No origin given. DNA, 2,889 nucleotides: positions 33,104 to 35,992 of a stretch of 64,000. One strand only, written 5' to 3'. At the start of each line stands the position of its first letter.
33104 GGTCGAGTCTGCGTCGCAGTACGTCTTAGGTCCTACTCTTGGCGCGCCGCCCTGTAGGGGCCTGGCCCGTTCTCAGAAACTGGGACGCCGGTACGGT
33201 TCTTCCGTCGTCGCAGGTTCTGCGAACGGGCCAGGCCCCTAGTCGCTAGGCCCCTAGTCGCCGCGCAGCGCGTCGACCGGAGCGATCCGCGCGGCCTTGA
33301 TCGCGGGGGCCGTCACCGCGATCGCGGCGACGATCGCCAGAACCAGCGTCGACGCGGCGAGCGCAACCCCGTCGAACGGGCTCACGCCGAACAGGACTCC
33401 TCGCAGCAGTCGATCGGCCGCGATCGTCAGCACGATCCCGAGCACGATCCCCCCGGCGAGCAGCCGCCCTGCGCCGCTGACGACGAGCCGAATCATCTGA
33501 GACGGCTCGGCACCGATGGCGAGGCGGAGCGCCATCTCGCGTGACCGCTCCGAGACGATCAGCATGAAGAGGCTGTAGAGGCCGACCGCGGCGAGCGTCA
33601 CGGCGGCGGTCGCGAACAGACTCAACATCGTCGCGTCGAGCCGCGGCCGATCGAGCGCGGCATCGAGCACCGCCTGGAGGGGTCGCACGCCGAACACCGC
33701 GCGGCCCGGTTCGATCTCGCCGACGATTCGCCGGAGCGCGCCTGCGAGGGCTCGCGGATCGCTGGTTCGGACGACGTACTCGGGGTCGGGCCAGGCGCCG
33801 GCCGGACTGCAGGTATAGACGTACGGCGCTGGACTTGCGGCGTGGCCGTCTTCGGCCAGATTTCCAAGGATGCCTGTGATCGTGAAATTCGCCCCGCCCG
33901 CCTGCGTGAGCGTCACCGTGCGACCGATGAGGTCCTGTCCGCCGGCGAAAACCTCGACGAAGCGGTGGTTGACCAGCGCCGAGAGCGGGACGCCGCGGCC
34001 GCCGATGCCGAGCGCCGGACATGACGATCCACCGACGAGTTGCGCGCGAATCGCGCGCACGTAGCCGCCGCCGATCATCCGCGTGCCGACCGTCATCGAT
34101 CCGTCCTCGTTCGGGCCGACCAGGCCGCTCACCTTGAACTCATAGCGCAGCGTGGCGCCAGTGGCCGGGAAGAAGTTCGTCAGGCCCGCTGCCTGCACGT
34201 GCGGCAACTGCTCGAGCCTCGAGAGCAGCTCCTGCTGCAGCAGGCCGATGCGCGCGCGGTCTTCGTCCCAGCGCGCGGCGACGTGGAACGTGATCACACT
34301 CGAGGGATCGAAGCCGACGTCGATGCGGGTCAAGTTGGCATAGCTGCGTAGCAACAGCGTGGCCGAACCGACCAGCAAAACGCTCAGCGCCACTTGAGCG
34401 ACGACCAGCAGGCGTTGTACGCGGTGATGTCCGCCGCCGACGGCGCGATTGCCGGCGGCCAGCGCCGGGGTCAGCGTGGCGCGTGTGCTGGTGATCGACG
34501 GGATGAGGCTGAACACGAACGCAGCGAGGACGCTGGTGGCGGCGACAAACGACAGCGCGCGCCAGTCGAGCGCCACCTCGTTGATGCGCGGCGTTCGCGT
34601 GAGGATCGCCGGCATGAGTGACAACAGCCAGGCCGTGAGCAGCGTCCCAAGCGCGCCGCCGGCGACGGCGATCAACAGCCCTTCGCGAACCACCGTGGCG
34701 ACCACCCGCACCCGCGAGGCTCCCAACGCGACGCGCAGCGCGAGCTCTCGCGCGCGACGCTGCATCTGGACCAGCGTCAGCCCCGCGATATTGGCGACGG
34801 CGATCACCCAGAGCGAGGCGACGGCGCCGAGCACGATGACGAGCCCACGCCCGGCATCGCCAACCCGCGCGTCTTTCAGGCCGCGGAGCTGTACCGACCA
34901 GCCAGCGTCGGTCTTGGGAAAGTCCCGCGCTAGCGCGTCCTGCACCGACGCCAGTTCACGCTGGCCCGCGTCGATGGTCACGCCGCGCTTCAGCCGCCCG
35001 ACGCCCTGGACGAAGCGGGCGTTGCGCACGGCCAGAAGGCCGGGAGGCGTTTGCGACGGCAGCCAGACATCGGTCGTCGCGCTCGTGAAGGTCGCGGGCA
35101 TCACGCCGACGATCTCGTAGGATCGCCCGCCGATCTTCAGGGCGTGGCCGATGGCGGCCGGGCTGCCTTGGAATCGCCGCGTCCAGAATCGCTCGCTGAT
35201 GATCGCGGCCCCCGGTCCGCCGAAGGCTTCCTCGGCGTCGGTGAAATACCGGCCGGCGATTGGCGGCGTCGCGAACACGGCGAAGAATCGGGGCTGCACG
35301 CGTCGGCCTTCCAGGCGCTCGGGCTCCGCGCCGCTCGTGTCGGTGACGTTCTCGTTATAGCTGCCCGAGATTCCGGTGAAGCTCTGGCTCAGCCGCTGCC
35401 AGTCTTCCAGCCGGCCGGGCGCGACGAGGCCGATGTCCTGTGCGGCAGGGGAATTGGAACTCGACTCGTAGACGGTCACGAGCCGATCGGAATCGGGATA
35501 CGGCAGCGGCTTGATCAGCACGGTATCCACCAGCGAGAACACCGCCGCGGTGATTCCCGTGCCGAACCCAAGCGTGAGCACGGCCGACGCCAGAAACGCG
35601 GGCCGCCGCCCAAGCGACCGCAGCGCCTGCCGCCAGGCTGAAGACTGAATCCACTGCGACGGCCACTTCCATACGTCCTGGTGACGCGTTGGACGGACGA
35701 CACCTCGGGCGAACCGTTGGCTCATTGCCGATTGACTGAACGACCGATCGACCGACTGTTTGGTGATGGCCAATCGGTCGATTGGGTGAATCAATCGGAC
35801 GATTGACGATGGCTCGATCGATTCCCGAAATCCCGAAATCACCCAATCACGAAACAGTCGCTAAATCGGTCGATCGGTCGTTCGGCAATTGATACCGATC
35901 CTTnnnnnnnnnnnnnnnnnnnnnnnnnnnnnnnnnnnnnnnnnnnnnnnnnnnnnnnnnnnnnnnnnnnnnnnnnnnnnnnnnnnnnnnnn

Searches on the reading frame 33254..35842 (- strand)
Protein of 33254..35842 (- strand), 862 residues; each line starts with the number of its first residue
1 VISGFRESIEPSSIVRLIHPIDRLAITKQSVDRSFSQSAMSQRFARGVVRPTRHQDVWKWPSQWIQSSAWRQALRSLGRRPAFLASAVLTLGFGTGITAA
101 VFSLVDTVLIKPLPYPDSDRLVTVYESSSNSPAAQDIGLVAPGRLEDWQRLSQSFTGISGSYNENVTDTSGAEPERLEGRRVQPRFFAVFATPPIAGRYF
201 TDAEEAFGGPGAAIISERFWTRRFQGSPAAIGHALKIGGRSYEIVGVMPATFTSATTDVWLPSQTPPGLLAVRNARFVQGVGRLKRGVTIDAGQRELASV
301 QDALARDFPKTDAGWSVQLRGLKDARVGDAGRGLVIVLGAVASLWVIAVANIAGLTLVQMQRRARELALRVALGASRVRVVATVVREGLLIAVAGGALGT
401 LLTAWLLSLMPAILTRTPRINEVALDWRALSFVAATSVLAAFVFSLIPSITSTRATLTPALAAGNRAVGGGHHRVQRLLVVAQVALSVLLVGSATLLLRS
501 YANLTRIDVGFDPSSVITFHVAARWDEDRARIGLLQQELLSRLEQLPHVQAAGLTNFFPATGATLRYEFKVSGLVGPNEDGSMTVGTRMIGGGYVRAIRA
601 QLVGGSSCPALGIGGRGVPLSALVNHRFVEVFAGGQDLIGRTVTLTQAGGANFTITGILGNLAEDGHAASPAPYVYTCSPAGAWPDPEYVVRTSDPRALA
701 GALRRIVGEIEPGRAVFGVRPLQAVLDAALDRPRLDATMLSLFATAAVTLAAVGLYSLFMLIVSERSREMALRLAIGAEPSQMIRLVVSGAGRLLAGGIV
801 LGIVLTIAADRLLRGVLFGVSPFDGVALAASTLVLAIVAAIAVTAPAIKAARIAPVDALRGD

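Call 34: search_protein_families(library=ncbifam, proteins=[window:33254-35842:-])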
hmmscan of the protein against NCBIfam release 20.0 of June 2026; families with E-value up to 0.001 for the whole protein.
window:33254-35842:- (862 aa): 2 families
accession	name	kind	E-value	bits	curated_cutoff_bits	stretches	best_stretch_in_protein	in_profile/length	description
TIGR03434.1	ADOP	subfamily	2.9e-199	664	622.3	1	71-861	6-802/803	ADOP family duplicated permease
NF007826.0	PRK10535.1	equivalog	1.6e-16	59.7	966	2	186-461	376-645/648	macrolide ABC transporter ATP-binding protein/permease MacB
